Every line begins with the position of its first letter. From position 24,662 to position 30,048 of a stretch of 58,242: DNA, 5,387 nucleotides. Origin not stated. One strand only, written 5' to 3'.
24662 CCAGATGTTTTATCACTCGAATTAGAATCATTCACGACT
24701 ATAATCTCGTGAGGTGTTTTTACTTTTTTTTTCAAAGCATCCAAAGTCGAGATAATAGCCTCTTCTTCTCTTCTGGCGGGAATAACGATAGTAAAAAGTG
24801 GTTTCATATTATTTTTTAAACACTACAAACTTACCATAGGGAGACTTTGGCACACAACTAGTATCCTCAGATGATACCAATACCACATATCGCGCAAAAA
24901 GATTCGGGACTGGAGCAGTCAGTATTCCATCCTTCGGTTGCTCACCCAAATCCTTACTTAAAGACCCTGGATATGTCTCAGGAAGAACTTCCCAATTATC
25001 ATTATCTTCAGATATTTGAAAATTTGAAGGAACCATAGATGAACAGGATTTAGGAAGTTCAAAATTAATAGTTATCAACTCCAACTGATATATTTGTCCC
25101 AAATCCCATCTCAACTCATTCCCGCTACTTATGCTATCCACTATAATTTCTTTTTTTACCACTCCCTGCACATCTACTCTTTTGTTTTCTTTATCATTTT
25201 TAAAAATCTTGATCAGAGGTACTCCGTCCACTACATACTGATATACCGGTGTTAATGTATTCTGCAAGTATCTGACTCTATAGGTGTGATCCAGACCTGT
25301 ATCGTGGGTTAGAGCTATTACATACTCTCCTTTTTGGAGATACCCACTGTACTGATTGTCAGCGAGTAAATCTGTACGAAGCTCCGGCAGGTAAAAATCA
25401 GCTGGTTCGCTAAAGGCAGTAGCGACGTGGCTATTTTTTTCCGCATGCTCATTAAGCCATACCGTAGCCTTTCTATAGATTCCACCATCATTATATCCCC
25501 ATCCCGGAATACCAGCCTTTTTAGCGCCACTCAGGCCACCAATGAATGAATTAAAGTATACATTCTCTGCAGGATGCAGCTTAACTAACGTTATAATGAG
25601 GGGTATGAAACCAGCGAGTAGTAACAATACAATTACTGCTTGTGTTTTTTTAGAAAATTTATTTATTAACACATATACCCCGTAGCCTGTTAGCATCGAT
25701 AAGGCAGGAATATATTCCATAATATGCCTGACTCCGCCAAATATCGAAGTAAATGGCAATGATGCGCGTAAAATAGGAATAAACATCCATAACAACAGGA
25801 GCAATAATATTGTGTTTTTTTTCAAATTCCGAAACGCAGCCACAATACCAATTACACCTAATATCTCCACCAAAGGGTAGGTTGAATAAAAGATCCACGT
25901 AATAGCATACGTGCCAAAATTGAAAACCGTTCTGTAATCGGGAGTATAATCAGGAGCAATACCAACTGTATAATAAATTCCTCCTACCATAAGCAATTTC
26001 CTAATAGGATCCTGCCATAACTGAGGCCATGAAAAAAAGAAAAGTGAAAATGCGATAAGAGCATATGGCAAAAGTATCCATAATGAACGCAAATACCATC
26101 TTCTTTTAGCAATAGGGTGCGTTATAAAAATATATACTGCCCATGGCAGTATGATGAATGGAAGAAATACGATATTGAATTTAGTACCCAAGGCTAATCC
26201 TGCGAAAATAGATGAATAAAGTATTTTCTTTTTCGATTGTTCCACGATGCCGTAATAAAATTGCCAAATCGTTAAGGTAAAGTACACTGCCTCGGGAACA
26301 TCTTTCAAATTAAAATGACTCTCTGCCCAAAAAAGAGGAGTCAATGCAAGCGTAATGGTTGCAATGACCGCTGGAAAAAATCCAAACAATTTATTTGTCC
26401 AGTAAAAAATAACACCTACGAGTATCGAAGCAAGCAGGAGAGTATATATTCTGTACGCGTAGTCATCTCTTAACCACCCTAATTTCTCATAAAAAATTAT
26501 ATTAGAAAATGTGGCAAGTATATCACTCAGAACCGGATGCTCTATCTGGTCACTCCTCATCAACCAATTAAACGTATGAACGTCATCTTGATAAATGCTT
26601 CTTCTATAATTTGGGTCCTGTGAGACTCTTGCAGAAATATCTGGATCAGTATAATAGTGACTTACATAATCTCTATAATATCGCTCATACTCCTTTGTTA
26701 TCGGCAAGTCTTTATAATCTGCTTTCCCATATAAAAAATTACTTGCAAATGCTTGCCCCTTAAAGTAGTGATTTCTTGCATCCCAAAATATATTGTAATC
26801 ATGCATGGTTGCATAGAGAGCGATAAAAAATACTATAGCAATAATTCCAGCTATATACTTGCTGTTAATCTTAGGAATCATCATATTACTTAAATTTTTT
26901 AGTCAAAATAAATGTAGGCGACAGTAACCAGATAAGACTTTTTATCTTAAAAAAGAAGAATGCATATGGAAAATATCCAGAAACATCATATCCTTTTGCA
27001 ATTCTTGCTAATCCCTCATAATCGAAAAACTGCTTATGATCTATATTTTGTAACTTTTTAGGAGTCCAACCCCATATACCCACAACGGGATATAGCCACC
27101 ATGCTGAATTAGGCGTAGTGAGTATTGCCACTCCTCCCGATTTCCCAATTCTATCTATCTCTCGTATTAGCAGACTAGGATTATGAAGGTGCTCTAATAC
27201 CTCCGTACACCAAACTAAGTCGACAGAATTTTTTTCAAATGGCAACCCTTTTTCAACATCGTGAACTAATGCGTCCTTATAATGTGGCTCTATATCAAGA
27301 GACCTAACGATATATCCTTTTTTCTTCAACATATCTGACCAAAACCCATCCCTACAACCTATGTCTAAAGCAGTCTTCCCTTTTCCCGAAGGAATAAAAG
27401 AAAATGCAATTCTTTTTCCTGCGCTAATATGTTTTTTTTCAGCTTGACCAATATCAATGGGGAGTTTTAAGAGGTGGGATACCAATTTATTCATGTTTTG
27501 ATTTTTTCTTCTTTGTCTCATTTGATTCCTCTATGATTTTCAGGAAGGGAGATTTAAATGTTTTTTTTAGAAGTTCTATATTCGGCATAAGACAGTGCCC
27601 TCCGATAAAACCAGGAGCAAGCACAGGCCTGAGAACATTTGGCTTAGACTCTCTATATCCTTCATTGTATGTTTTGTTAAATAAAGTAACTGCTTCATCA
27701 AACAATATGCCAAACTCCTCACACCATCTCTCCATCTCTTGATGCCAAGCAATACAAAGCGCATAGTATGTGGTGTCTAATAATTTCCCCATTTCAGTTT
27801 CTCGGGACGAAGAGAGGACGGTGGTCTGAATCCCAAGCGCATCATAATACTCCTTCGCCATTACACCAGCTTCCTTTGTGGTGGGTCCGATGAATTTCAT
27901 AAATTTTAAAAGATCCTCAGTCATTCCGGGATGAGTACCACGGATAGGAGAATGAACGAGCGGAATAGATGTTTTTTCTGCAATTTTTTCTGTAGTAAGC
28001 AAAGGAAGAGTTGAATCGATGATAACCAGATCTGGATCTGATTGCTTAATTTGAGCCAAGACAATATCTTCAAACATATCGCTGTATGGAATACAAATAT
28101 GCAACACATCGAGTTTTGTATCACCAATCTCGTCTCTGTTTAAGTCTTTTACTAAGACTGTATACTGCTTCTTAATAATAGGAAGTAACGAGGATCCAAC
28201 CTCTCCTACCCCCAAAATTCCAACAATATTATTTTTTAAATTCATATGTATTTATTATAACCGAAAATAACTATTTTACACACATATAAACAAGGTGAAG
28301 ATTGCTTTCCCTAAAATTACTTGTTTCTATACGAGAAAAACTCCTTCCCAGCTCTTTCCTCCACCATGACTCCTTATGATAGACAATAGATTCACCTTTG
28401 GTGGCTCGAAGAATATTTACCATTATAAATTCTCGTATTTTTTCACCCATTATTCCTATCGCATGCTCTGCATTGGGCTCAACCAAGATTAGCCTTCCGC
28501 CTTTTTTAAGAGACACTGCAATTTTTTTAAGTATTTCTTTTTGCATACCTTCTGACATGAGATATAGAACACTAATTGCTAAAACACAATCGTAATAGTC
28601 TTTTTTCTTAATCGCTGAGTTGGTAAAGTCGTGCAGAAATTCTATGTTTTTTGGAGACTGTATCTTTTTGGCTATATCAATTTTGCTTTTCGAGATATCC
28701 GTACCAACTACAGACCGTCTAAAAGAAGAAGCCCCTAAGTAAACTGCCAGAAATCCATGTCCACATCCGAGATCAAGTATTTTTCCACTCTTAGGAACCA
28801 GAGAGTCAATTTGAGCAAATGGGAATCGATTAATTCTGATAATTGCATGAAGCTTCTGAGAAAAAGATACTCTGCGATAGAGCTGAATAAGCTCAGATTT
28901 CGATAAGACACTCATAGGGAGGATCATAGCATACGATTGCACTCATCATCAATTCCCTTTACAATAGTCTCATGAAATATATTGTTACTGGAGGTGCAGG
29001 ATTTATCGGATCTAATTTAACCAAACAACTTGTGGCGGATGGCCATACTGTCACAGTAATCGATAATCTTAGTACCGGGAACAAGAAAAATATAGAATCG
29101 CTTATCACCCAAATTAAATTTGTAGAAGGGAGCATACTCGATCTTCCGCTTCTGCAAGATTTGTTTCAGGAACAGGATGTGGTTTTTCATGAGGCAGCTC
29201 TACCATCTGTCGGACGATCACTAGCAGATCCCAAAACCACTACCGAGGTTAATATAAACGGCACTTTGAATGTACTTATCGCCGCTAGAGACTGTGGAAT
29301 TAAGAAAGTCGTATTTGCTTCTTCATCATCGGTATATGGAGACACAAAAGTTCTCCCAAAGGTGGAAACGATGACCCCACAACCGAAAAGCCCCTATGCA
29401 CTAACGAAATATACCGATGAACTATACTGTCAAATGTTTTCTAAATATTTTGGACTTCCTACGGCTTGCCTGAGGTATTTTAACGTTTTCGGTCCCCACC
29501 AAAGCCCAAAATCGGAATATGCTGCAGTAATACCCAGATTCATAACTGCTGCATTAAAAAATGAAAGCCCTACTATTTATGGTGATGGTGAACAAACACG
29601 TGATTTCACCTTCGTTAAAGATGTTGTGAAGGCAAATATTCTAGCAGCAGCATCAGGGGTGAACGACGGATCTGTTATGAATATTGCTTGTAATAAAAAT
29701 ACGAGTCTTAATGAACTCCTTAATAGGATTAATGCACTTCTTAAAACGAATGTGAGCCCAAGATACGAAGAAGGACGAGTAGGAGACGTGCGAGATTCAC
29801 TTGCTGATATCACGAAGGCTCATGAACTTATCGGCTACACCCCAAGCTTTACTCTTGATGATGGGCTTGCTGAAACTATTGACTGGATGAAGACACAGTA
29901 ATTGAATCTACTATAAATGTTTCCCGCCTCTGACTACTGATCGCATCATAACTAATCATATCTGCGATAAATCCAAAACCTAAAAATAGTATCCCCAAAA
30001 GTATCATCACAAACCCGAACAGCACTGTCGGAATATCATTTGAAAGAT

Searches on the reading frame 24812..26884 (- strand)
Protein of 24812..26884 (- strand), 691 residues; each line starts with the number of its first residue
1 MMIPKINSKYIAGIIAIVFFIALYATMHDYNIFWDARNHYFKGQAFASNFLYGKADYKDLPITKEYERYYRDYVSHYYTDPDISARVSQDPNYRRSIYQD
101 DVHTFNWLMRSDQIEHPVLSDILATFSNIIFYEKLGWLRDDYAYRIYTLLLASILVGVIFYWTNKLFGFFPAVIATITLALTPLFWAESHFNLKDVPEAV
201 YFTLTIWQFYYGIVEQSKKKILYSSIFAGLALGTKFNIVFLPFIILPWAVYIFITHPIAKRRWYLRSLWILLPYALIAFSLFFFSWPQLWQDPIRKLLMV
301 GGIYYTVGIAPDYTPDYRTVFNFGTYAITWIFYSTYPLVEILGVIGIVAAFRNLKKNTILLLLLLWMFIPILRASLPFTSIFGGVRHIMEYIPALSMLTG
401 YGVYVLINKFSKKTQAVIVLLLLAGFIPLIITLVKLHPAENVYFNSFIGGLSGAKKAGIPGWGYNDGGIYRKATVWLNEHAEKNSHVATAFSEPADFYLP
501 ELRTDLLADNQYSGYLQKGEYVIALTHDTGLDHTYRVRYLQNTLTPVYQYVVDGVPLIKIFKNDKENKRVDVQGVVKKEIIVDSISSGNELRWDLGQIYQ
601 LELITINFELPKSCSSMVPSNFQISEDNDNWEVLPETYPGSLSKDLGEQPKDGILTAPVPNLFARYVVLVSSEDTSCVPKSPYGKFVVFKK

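Call 4: search_protein_families(library=pfam, proteins=[window:24812-26884:-], max_evalue=0.01)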
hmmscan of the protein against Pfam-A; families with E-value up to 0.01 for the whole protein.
window:24812-26884:- (691 aa): 1 family
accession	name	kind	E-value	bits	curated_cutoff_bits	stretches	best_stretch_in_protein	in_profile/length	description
PF13231.12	PMT_2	-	3.5e-09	37.5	26.1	1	140-283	20-155/160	Dolichyl-phosphate-mannose-protein mannosyltransferase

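Call 11: search_protein_families(library=ncbifam, proteins=[window:24812-26884:-], max_evalue=1)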
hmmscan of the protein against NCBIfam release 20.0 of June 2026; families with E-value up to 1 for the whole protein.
window:24812-26884:- (691 aa): 2 families
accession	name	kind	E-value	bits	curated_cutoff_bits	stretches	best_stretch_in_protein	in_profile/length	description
NF058608.1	CwrA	equivalog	0.15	12.6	75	1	11-41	5-35/68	cell wall inhibition responsive protein CwrA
NF041025.1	antiphage_deaminase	equivalog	0.15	10.9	400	1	520-599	1-79/437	anti-phage dCTP deaminase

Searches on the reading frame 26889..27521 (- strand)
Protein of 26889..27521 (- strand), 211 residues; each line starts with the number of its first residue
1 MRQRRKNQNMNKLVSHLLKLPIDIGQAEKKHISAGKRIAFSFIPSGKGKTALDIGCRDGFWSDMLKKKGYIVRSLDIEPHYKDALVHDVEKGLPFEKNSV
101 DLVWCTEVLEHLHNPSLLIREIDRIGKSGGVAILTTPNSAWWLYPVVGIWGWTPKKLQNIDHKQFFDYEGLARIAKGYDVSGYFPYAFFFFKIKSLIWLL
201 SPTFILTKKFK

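Call 5: search_protein_families(library=pfam, proteins=[window:26889-27521:-], max_evalue=0.01)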
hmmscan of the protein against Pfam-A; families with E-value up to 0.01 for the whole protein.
window:26889-27521:- (211 aa): 8 families
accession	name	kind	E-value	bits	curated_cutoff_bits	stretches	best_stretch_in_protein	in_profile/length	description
PF08241.18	Methyltransf_11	-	2.3e-15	57.5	21.2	1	52-133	1-94/95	Methyltransferase domain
PF13489.12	Methyltransf_23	-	2.9e-15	56.8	27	1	45-178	20-157/164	Methyltransferase domain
PF13649.12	Methyltransf_25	-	3.8e-08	34.3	27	1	52-130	2-97/97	Methyltransferase domain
PF13847.12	Methyltransf_31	-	1.4e-07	31.7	27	1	86-140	60-115/145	Methyltransferase domain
PF08242.18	Methyltransf_12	-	1.4e-06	29.4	30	1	52-131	1-97/98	Methyltransferase domain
PF05148.21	Methyltransf_8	-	3.9e-05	24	27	1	51-133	76-155/219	Hypothetical methyltransferase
PF07021.18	MetW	-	4.6e-05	23.6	21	1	47-142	13-115/193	Methionine biosynthesis protein MetW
PF03141.22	Methyltransf_29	-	0.0056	15.7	23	0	45-138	115-221/506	Putative S-adenosyl-L-methionine-dependent methyltransferase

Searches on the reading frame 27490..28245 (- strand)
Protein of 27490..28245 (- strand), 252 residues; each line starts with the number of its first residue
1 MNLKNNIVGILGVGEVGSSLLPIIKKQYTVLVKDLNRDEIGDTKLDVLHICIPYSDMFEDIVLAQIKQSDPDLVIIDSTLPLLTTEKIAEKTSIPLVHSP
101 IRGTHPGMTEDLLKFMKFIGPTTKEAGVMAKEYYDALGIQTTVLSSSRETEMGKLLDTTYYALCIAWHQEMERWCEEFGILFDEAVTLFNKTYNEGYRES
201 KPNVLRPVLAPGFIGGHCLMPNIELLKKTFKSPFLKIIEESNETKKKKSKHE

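Call 5: search_protein_families(library=pfam, proteins=[window:27490-28245:-], max_evalue=0.01)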
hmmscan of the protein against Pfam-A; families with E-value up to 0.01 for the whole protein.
window:27490-28245:- (252 aa): 1 family
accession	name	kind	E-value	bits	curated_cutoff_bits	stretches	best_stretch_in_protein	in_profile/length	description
PF00984.24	UDPG_MGDP_dh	-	5.9e-07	30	25.4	1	149-232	2-77/94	UDP-glucose/GDP-mannose dehydrogenase family, central domain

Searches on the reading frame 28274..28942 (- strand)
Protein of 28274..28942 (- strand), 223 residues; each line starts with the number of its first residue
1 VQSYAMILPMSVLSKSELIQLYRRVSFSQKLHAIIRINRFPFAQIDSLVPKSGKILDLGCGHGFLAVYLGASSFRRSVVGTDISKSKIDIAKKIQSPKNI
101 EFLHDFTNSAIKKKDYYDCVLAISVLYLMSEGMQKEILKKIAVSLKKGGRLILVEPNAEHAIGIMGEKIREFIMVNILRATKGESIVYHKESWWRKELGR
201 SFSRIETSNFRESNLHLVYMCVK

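Call 5: search_protein_families(library=pfam, proteins=[window:28274-28942:-], max_evalue=0.01)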
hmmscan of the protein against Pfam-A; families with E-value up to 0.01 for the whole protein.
window:28274-28942:- (223 aa): 19 families
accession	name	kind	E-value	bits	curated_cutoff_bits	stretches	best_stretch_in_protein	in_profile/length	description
PF13489.12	Methyltransf_23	-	1e-14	55.1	27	1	48-169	16-132/164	Methyltransferase domain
PF13649.12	Methyltransf_25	-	2.7e-13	50.9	27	1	55-149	1-97/97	Methyltransferase domain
PF13847.12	Methyltransf_31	-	4.6e-13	49.5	27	1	52-160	4-116/145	Methyltransferase domain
PF08242.18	Methyltransf_12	-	1.9e-12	48.2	30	1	56-151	1-98/98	Methyltransferase domain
PF08241.18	Methyltransf_11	-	6.8e-11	43.1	21.2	1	56-153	1-95/95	Methyltransferase domain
PF05175.20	MTS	-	3.1e-09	37.1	23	1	51-170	31-155/170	Methyltransferase small domain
PF03848.20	TehB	-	3.1e-07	30.5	20.4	1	51-154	30-133/193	Tellurite resistance protein TehB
PF12847.13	Methyltransf_18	-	2.5e-06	28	27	1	44-157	7-118/151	Methyltransferase domain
PF01209.24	Ubie_methyltran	-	2.1e-05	24.4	20.1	1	51-156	47-154/233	ubiE/COQ5 methyltransferase family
PF01739.24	CheR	-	0.00017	21.5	27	0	104-153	125-173/195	CheR methyltransferase, SAM binding domain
PF06325.19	PrmA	-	0.00018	21.5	22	1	44-153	154-258/296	Ribosomal protein L11 methyltransferase (PrmA)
PF00891.24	Methyltransf_2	-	0.00025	20.9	22.3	1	53-159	64-170/210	O-methyltransferase domain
PF07021.18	MetW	-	0.00031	20.9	21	1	42-96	4-55/193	Methionine biosynthesis protein MetW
PF08003.17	Methyltransf_9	-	0.00033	20.2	23.8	1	52-153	116-217/315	Protein of unknown function (DUF1698)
PF13679.12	Methyltransf_32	-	0.00081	19.8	27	1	50-114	24-92/143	Methyltransferase domain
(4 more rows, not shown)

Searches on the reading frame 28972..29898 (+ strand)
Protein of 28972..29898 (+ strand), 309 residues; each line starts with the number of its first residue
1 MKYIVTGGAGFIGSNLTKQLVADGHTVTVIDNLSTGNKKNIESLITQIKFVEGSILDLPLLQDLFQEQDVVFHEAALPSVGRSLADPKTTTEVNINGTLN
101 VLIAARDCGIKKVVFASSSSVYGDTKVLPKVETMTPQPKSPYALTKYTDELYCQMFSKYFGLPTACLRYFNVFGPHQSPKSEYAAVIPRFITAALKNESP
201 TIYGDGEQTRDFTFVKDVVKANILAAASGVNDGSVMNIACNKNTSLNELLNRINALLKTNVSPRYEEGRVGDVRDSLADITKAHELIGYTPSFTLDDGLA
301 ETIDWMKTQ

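Call 5: search_protein_families(library=pfam, proteins=[window:28972-29898:+], max_evalue=0.01)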
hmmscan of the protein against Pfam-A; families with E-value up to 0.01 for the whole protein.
window:28972-29898:+ (309 aa): 10 families
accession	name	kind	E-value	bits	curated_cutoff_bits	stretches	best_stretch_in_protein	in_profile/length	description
PF01370.27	Epimerase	-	8.3e-65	219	20.9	1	4-239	2-240/240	NAD dependent epimerase/dehydratase family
PF16363.11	GDP_Man_Dehyd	-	6e-59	200.6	27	1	4-302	1-332/332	GDP-mannose 4,6 dehydratase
PF01073.25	3Beta_HSD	-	3.6e-29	102.1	22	1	4-228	1-231/280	3-beta hydroxysteroid dehydrogenase/isomerase family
PF02719.21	Polysacc_synt_2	-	6.7e-16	58.8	20.2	1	4-261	2-251/293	Polysaccharide biosynthesis protein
PF07993.18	NAD_binding_4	-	4.6e-11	42.8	20.1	1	5-220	1-256/258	Male sterility protein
PF04321.23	RmlD_sub_bind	-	3.1e-10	40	27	1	1-154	1-137/287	RmlD substrate binding domain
PF13460.12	NAD_binding_10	-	1.2e-09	38.8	27.2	1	7-125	1-105/184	NAD(P)H-binding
PF05368.20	NmrA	-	2e-05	24.8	27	1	4-121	6-110/298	NmrA-like family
PF08659.16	KR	-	0.0032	17.8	22.6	0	3-49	3-49/180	KR domain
PF00106.31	adh_short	-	0.008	16.1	26.6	0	4-67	4-70/195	short chain dehydrogenase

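Call 26: search_protein_families(library=ncbifam, proteins=[window:28972-29898:+], max_evalue=0.001)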
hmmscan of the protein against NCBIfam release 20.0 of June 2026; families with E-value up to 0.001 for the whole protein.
window:28972-29898:+ (309 aa): 34 families (the best 25 are shown)
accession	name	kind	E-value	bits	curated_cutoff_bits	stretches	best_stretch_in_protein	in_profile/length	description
NF011728.1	PRK15181.1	equivalog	6.1e-72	242.5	760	1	2-306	17-337/348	Vi polysaccharide biosynthesis UDP-N-acetylglucosaminuronic acid C-4 epimerase TviC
TIGR01179.1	galE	equivalog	8.8e-56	189.1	262.3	1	4-308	3-327/332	UDP-glucose 4-epimerase GalE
TIGR04180.1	EDH_00030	hypoth_equivalog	2e-54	184.7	475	1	4-293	2-296/297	NAD-dependent 4,6-dehydratase LegB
TIGR01181.1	dTDP_gluc_dehyt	equivalog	6e-53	180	365.1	1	2-307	1-312/321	dTDP-glucose 4,6-dehydratase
TIGR02197.1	heptose_epim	equivalog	1.6e-39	136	274.6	1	4-308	2-315/316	ADP-glyceromanno-heptose 6-epimerase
NF007956.0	PRK10675.1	subfamily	1e-36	126.8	394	1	1-306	1-329/338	UDP-glucose 4-epimerase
NF007490.0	PRK10084.1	subfamily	2.3e-28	99.2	649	1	1-306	1-334/361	dTDP-glucose 4,6-dehydratase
NF007582.0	PRK10217.1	equivalog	2e-27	96.3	698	1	2-305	3-330/355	dTDP-glucose 4,6-dehydratase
NF008360.0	PRK11150.1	equivalog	1.5e-22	80.2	452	1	4-256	3-253/310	ADP-glyceromanno-heptose 6-epimerase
TIGR03466.1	HpnA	hypoth_equivalog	9.3e-22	77.3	367.65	1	1-259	1-248/327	hopanoid-associated sugar epimerase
NF042422.1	oxyalk_red_OleD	equivalog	2.4e-21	76.5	580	1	1-249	1-242/329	2-alkyl-3-oxoalkanoate reductase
NF008872.0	PRK11908.1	equivalog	1.1e-18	67.4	294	1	2-306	3-335/349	bifunctional UDP-4-keto-pentose/UDP-xylose synthase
NF043036.1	ErythonDh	equivalog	1.9e-18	66.8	325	1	1-158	1-165/321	D-erythronate dehydrogenase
TIGR02622.1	CDP_4_6_dhtase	equivalog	5.8e-18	65.1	278.45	1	2-308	6-332/352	CDP-glucose 4,6-dehydratase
NF042423.1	oxyalk_red_Shew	equivalog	3.2e-17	62.6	580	1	3-253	11-253/331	2-alkyl-3-oxoalkanoate reductase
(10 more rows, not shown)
